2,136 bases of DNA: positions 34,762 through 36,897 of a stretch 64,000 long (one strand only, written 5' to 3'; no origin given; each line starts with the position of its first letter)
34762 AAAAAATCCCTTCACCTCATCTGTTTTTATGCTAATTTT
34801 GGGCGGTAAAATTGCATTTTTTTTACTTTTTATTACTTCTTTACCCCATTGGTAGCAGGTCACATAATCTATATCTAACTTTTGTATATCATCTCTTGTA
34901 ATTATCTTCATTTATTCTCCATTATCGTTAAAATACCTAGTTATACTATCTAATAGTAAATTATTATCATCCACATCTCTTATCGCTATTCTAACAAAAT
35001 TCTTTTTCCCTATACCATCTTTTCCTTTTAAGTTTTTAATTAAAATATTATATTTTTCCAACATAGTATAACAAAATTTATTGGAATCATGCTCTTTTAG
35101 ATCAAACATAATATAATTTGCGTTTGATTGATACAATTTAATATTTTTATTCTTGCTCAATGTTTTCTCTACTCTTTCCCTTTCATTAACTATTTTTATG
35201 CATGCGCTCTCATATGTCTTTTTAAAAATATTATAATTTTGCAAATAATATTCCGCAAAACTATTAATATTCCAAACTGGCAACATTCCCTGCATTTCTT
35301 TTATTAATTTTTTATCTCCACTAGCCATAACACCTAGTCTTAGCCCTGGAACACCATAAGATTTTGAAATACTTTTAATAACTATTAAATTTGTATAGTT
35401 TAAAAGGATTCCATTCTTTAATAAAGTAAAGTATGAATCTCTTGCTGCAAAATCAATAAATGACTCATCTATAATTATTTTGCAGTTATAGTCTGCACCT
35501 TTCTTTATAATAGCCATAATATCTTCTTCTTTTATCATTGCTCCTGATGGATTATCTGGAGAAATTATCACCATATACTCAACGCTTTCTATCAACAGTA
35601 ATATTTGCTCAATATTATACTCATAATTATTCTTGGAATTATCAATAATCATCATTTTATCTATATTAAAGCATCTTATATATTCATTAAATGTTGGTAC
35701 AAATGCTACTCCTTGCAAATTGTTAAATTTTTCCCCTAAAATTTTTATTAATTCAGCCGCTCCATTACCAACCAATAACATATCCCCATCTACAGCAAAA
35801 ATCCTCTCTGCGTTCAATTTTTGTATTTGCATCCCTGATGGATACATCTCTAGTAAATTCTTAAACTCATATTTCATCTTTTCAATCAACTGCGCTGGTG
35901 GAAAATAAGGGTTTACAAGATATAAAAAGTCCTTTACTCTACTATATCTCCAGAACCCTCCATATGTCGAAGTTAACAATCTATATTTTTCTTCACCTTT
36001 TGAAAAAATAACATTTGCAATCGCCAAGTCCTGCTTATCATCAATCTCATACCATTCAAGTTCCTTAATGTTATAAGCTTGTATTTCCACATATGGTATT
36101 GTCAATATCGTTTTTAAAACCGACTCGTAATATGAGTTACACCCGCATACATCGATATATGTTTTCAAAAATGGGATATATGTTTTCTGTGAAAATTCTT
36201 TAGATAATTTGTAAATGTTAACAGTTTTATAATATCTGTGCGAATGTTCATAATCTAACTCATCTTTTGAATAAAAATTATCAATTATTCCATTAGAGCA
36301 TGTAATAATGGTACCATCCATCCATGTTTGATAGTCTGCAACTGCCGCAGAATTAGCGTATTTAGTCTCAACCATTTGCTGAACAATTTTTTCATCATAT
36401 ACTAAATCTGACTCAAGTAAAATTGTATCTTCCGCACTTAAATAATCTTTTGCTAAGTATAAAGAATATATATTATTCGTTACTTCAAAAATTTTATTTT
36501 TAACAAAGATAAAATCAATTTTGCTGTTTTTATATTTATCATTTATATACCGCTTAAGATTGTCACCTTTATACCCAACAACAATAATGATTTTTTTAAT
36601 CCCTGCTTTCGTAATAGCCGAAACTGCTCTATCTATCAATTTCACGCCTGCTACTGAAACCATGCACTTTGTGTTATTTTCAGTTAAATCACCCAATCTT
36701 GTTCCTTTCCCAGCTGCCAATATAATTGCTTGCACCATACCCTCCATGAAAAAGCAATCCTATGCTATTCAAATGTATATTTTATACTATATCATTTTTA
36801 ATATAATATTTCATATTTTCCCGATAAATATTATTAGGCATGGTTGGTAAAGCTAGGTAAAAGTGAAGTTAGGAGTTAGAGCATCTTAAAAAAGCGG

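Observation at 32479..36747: LicC-type nucleotidyltransferase fused to a CobD-type PLP enzyme, coupled to an OCD-family dehydrogenase: candidate de novo route to a CDP-activated phospho-amino-alcohol head group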

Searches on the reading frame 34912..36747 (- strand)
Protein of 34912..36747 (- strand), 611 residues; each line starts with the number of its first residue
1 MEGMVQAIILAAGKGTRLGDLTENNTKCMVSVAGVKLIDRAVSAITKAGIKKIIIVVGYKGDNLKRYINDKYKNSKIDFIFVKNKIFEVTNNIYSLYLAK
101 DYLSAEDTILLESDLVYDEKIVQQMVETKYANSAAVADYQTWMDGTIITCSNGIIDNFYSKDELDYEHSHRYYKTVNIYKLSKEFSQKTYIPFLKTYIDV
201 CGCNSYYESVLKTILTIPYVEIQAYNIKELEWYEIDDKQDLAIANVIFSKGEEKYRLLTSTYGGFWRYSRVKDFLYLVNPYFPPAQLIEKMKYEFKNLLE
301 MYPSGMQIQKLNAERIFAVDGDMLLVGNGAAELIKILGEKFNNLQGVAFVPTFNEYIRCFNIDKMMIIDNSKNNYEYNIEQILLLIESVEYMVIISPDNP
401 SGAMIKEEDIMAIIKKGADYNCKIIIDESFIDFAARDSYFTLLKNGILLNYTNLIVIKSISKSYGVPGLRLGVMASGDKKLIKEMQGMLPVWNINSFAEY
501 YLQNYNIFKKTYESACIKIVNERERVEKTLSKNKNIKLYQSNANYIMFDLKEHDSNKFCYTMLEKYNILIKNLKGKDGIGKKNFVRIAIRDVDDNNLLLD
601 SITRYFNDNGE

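Call 4: search_protein_families(library=pfam, proteins=[window:34912-36747:-], max_evalue=0.01)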
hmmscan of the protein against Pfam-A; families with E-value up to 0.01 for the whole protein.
window:34912-36747:- (611 aa): 6 families
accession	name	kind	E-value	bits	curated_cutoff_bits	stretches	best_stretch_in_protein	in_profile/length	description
PF00155.27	Aminotran_1_2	-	1.9e-25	90.3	19.7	1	323-597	68-356/361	Aminotransferase class I and II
PF00483.29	NTP_transferase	-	9.6e-15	55.3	21.2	1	7-134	2-129/245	Nucleotidyl transferase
PF12804.13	NTP_transf_3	-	3.4e-12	47.3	27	1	7-140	1-124/160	MobA-like NTP transferase domain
PF20202.4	DUF6564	-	2.2e-08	34.5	25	1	50-129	28-112/230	Domain of unknown function (DUF6564)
PF01128.25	IspD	-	0.00024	21.4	27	1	5-59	1-53/221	2-C-methyl-D-erythritol 4-phosphate cytidylyltransferase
PF23571.1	GH3_M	-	0.0067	16.9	23.6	0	250-278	34-61/75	GH3 family central domain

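Call 5: search_protein_families(library=ncbifam, proteins=[window:34912-36747:-], max_evalue=0.01)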
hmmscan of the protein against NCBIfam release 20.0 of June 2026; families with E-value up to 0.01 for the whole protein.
window:34912-36747:- (611 aa): 91 families (the best 25 are shown)
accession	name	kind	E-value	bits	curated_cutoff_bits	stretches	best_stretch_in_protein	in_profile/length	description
TIGR01140.1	L_thr_O3P_dcar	equivalog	9e-45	153.2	290.55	1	272-601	20-329/331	threonine-phosphate decarboxylase CobD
TIGR01141.1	hisC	equivalog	2.3e-44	151.7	276.55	1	279-603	30-347/349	histidinol-phosphate transaminase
NF006225.0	PRK08354.1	equivalog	1.4e-28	100.2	288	1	262-603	8-313/318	putative aminotransferase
NF003496.0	PRK05166.1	equivalog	7.3e-26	90.8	540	1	279-604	46-368/373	histidinol-phosphate transaminase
NF005021.0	PRK06425.1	equivalog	2e-23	83.1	353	1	267-609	14-334/335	histidinol-phosphate aminotransferase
TIGR03992.1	Arch_glmU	subfamily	2.5e-23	82.6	292.1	1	6-163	2-154/393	bifunctional sugar-1-phosphate nucleotidylyltransferase/acetyltransferase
NF005915.1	PRK07908.1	equivalog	5.8e-23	81.8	360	1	273-602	16-331/332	Rv2231c family histidinol phosphate aminotransferase CobC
NF002878.0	PRK03321.1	subfamily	4.8e-20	71.6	374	1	300-606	52-349/352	histidinol-phosphate transaminase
NF002877.0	PRK03317.1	equivalog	5.8e-20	71.4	409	1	311-605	83-366/374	histidinol-phosphate transaminase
NF041364.1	GntC_guanitoxin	equivalog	1e-19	70.7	415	1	347-570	88-321/356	guanitoxin biosynthesis PLP-dependent (S)-gamma-hydroxy-L-arginine cyclodehydratase GntC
NF053748.1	bifunc_CobBC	exception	2.2e-18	66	950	1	273-601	484-795/797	bifunctional hydrogenobyrinic acid a,c-diamide synthase/histidinol phosphate aminotransferase CobBC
NF041135.1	IPPtranDIPPsyn_Thcocales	equivalog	5.8e-18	65.1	580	1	6-156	2-143/419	bifunctional L-myo-inositol-1-phosphate cytidylyltransferase/CDP-L-myo-inositol myo-inositolphosphotransferase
NF041313.1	UDPGP_AglF_Halo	equivalog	1.3e-17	64.1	400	1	6-131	2-121/234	UTP--glucose-1-phosphate uridylyltransferase AglF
NF041091.1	asp_aminotase_Arch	equivalog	8.5e-17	61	550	1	356-589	127-357/376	aspartate aminotransferase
NF002726.0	PRK02610.1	equivalog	3.8e-16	59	391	1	317-607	87-370/374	histidinol-phosphate transaminase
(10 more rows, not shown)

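Call 6: search_solved_structures(query=window:34912-36747:-, max_evalue=0.00001, show_alignments=0)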
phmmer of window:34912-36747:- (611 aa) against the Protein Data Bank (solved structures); distinct sequences matched with E-value up to 0.00001: 30.
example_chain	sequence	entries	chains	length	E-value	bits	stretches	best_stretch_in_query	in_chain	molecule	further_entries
6oux_A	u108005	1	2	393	2.7e-39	138.6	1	273-606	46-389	Threonine phosphate decarboxylase-like enzyme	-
3ftb_A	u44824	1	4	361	1.2e-26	96.9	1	265-601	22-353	Histidinol-phosphate aminotransferase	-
1lc5_A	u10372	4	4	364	5.5e-19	71.6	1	271-602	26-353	L-Threonine-O-3-Phosphate Decarboxylase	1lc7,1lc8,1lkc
8bj1_A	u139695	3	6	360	2e-18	69.8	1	278-604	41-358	histidinol-phosphate aminotransferase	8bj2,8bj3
8bj4_A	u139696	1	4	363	2e-18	69.7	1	278-604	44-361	histidinol-phosphate aminotransferase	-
3fkd_A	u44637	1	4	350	1.2e-17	67.2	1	289-605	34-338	L-threonine-O-3-phosphate decarboxylase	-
3ffh_A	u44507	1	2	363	1.9e-16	63.2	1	299-599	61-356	Histidinol-phosphate aminotransferase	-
3euc_A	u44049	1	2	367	3.6e-14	55.7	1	277-602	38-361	Histidinol-phosphate aminotransferase 2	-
1h1c_A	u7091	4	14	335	6.9e-13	51.5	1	272-575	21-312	HISTIDINOL-PHOSPHATE AMINOTRANSFERASE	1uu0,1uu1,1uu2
2f8j_A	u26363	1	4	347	8.4e-13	51.2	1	272-575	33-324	Histidinol-phosphate aminotransferase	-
1jyk_A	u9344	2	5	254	8.8e-13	51.1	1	4-106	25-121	CTP:phosphocholine Cytidylyltransferase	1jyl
1o4s_A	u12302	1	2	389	2.1e-11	46.6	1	319-590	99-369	Aspartate aminotransferase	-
6pd1_A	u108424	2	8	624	2.6e-11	46.3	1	5-246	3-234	Nucleotidyl transferase/aminotransferase, class V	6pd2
3p1t_A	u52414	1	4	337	6.4e-11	45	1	312-606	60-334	Putative histidinol-phosphate aminotransferase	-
1fg3_A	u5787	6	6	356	2.4e-09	39.8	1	313-552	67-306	HISTIDINOL PHOSPHATE AMINOTRANSFERASE | HISTIDINOL-PHOSPHATE AMINOTRANSFERASE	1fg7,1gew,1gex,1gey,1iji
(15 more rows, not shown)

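Call 8: find_homologous_proteins(query=window:34912-36747:-, max_evalue=1e-10)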
Query window:34912-36747:- (611 aa): 8000 proteins with E <= 1e-10 among 8000 candidates; the best 120 are listed.
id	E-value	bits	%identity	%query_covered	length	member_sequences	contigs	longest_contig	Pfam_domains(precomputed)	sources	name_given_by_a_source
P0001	0.0e+0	1354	100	100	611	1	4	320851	PF00483.30,PF00155.28,PF20202.5,PF12804.14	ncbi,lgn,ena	-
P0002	3.7e-243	827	62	99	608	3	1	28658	PF00483.30,PF00155.28,PF20202.5,PF12804.14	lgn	-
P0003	4.3e-210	718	55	98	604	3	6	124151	PF00483.30,PF00155.28,PF20202.5,PF12804.14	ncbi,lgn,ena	-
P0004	5.1e-209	714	54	98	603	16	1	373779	PF00483.30,PF00155.28,PF20202.5,PF12804.14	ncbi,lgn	-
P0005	1.2e-208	713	53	98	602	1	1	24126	PF00483.30,PF00155.28,PF20202.5,PF12804.14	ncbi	-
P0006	2.3e-207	709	54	98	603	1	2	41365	PF00483.30,PF00155.28,PF20202.5,PF12804.14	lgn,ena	-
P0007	3.1e-207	708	54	98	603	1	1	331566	PF00483.30,PF00155.28,PF20202.5,PF12804.14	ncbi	-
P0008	3.7e-207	708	54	98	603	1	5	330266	PF00483.30,PF00155.28,PF20202.5,PF12804.14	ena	-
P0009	4.9e-207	707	54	98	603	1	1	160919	PF00483.30,PF00155.28,PF20202.5,PF12804.14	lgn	-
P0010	2.3e-206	705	54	98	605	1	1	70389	PF00483.30,PF00155.28,PF12804.14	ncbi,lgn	-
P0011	4.4e-205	701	53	98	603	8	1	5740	PF00483.30,PF00155.28,PF20202.5,PF12804.14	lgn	-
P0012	9.8e-204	697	53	99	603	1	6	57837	PF00483.30,PF00155.28,PF20202.5,PF12804.14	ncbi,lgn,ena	-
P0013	1.2e-203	696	53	98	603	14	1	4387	PF00483.30,PF00155.28,PF20202.5,PF12804.14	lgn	-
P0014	4.3e-203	694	53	99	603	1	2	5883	PF00483.30,PF00155.28,PF20202.5,PF12804.14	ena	-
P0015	7.3e-203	694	53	99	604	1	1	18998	PF00483.30,PF00155.28,PF20202.5,PF12804.14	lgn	-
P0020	5.2e-201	688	51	98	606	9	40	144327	PF00483.30,PF00155.28,PF12804.14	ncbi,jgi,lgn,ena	-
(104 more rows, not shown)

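Call 10: find_encoding_contigs(protein=P0004, flank=8000, max_places=3)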
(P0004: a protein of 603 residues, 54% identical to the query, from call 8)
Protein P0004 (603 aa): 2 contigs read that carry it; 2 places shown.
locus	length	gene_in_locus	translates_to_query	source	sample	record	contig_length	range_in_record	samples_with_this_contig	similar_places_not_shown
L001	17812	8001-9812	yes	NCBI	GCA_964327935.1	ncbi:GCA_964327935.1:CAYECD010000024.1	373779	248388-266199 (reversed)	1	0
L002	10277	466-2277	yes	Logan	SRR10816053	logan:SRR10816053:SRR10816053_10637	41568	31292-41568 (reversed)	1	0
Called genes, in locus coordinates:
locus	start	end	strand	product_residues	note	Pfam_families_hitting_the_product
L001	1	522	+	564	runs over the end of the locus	PF00474:SSF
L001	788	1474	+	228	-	PF01551:Peptidase_M23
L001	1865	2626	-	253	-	PF01171:ATP_bind_3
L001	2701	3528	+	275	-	PF06695:Sm_multidrug_ex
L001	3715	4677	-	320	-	PF01116:F_bP_aldolase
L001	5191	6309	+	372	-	PF02073:Peptidase_M29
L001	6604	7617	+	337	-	PF00044:Gp_dh_N, PF02800:Gp_dh_C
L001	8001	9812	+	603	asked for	PF00483:NTP_transferase, PF12804:NTP_transf_3, PF20202:DUF6564 (weak), PF00155:Aminotran_1_2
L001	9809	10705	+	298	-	PF02423:OCD_Mu_crystall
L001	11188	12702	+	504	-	PF00501:AMP-binding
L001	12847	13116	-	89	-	PF04026:SpoVG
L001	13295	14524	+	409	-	PF01225:Mur_ligase, PF08245:Mur_ligase_M, PF02875:Mur_ligase_C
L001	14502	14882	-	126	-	-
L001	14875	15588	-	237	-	PF04239:DUF421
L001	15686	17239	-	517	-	PF01943:Polysacc_synt, PF03023:MurJ (weak)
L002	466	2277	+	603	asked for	PF00483:NTP_transferase, PF12804:NTP_transf_3, PF20202:DUF6564 (weak), PF00155:Aminotran_1_2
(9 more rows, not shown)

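Call 11: find_encoding_contigs(protein=P0020, flank=8000, max_places=3)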
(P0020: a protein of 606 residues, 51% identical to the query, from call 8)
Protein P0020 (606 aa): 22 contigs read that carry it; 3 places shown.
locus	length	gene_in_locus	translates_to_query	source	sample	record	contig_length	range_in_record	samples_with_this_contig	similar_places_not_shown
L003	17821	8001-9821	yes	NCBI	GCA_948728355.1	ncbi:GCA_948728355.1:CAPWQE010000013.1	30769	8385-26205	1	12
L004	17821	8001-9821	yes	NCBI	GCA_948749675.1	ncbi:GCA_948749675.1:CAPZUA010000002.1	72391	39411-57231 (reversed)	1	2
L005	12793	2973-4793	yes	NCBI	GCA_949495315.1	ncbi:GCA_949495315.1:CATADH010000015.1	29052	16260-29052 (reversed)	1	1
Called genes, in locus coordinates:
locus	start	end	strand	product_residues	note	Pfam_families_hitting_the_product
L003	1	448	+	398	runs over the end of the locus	PF00155:Aminotran_1_2, PF01041:DegT_DnrJ_EryC1, PF01053:Cys_Met_Meta_PP (weak)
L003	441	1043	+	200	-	PF02397:Bac_transf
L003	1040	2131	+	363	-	PF13641:Glyco_tranf_2_3, PF00535:Glycos_transf_2, PF13632:Glyco_trans_2_3 (weak)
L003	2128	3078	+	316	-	PF00535:Glycos_transf_2, PF10111:Glyco_tranf_2_2, PF13641:Glyco_tranf_2_3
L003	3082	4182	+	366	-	PF13439:Glyco_transf_4, PF13579:Glyco_trans_4_4, PF00534:Glycos_transf_1, PF13692:Glyco_trans_1_4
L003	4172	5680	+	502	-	PF14296:O-ag_pol_Wzy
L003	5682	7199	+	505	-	PF01943:Polysacc_synt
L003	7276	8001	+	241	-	PF04991:LicD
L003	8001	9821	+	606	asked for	PF00483:NTP_transferase, PF12804:NTP_transf_3, PF00155:Aminotran_1_2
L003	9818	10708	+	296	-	PF02423:OCD_Mu_crystall, PF01488:Shikimate_DH (faint)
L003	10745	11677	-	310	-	PF02485:Branch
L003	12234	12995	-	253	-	PF12833:HTH_18, PF00165:HTH_AraC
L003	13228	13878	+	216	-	PF01081:Aldolase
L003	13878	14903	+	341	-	PF00294:PfkB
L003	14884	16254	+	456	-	PF02614:UxaC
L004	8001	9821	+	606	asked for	PF00483:NTP_transferase, PF12804:NTP_transf_3, PF00155:Aminotran_1_2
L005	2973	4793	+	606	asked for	PF00483:NTP_transferase, PF12804:NTP_transf_3, PF00155:Aminotran_1_2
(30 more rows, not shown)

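Call 20: find_related_loci(query=A1, collection=genome_contigs, flank=10000)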
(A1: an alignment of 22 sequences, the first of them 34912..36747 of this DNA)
Query A1 (611 aa) in genome_contigs; peptide patterns used: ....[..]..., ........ (x = any residue, [..] = any of these).
600 stretches matched a pattern (row limit reached: there are more); 595 encode a relative of the query (tblastn E <= 1e-3); the best 80 are kept; 80 distinct loci.
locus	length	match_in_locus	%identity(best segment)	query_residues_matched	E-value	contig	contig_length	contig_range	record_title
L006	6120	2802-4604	54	4-604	0e+0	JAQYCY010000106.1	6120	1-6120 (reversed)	MAG: Bacillota bacterium isolate SUG1753 k141_4161537, whole genome shotgun sequence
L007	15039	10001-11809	53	2-604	0e+0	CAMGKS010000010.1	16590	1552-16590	MAG: uncultured Clostridia bacterium isolate SRR11551381_bin.45_metaWRAP_v1.3_MAG genome assembly, contig: ERZ11474004.1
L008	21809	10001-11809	51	2-604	0e+0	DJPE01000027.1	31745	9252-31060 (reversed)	MAG TPA_asm: Christensenella sp. UBA6420 UBA6420_contig_4086, whole genome shotgun sequence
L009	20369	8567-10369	51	2-602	0e+0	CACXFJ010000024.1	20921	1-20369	MAG: uncultured Clostridiales bacterium isolate RUG11213 genome assembly, contig: RUG11213_asm_24, whole genome shotgun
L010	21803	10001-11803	50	2-602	0e+0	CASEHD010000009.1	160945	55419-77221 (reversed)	uncultured Christensenella sp. isolate B31_L2_392392_idba_bin.53 genome assembly, contig: B31_L2_392392_idba_bin.53.fa_s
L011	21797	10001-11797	52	4-604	0e+0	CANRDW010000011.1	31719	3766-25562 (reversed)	MAG: uncultured Clostridia bacterium isolate Lapin-025__bin4 genome assembly, contig: Lapin-025__NODE_1060_length_31719_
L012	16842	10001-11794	50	5-602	0e+0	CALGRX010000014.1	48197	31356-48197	MAG TPA_asm: uncultured Clostridia bacterium isolate SRR6425761_bin.135_CONCOCT_v1.1_MAG genome assembly, contig: ERZ176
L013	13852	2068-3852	51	5-599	0e+0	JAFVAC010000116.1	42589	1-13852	MAG: Clostridia bacterium isolate RGIG4983 Roe_deer_Rumen-5__c551519, whole genome shotgun sequence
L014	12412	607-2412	51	4-606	0e+0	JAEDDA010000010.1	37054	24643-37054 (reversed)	MAG: Bacilli bacterium isolate MAG020 NODE_586_length_37054_cov_14.061569, whole genome shotgun sequence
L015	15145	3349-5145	49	2-602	0e+0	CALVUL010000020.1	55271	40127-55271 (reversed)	MAG: uncultured Clostridia bacterium isolate E16__bin54 genome assembly, contig: E16__k127_1075127, whole genome shotgun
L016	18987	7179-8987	51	2-599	0e+0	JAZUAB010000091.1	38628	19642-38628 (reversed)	MAG: Candidatus Onthoplasma sp. isolate T1900045322_YK20190011.MAGScoT_cleanbin_000119 SGB_6375_k141_1397575, whole geno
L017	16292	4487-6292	50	4-606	0e+0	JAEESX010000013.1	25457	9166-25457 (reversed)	MAG: Bacillales bacterium isolate Tb.RUG.392 NODE_7571_length_25457_cov_2.569799, whole genome shotgun sequence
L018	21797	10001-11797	50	4-602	0e+0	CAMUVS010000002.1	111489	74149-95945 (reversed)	MAG TPA_asm: uncultured Bacillales bacterium isolate SRR11861928_bin.55_metaWRAP_v1.3_MAG genome assembly, contig: ERZ14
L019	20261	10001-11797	49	5-604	0e+0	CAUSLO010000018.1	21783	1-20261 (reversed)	MAG TPA_asm: uncultured Clostridia bacterium isolate SRR15839757_bin.5_MetaWRAP_v1.3_MAG genome assembly, contig: ERZ142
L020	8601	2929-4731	50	4-604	0e+0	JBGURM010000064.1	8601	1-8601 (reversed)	MAG: Bacilli bacterium isolate ruminal_MAG_116 ruminal_MAG_116_contig_0067, whole genome shotgun sequence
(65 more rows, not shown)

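Call 52: predict_structure(alignment_id=A1)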
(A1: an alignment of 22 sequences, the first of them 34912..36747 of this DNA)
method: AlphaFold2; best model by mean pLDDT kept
length: 611 residues; sequences in the alignment: 22
mean_pLDDT: 87.3   pTM: 0.81
mean pLDDT of the five models: 87.3, 86.0, 82.8, 80.0, 79.4
residues with pLDDT >= 90: 330; 70-90: 238; 50-70: 40; < 50: 3
segments of 3 or more residues with pLDDT < 50: none
pLDDT, mean of each block of 10 residues (from residue 1): 80 72 79 93 95 91 91 93 88 91 95 92 94 93 85 89 83 94 95 92 85 87 93 87 89 89 67 88 83 68 66 81 87 91 86 79 83 87 93 88 92 97 94 91 94 94 76 92 88 62 79 93 96 92 93 93 93 78 91 96 84 36
secondary structure, 60 per line:
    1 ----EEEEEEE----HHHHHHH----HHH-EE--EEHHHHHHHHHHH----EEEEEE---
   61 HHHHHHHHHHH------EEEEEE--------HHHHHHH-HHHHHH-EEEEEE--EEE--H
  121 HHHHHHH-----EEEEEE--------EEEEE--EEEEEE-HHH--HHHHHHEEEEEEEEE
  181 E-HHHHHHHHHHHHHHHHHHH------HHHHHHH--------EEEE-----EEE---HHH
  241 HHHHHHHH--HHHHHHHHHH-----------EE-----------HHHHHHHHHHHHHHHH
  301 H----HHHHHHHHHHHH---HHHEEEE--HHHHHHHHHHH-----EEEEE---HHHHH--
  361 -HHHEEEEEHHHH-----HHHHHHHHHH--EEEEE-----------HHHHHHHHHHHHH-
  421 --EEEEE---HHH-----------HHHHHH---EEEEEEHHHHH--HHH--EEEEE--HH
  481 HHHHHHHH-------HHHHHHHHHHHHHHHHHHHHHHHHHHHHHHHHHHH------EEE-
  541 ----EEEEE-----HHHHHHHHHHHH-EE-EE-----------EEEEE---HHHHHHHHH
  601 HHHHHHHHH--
elements in order: E5-11 H16-22 H37-47 E52-57 H61-71 E78-83 H92-98 H100-105 E107-112 E115-117 H120-127 E133-138 E147-151 E154-159 H166-171 E172-181 H183-201 H208-214 E223-226 E232-234 H238-248 H251-260 H285-301 H306-317 E324-327 H330-340 E346-350 H354-358 E365-369 H370-373 H379-388 E391-395 H407-419 E423-427 H445-450 E454-459 H460-464 E472-476 H479-488 H496-530 E537-539 E545-549 H555-566 E584-588 H592-609
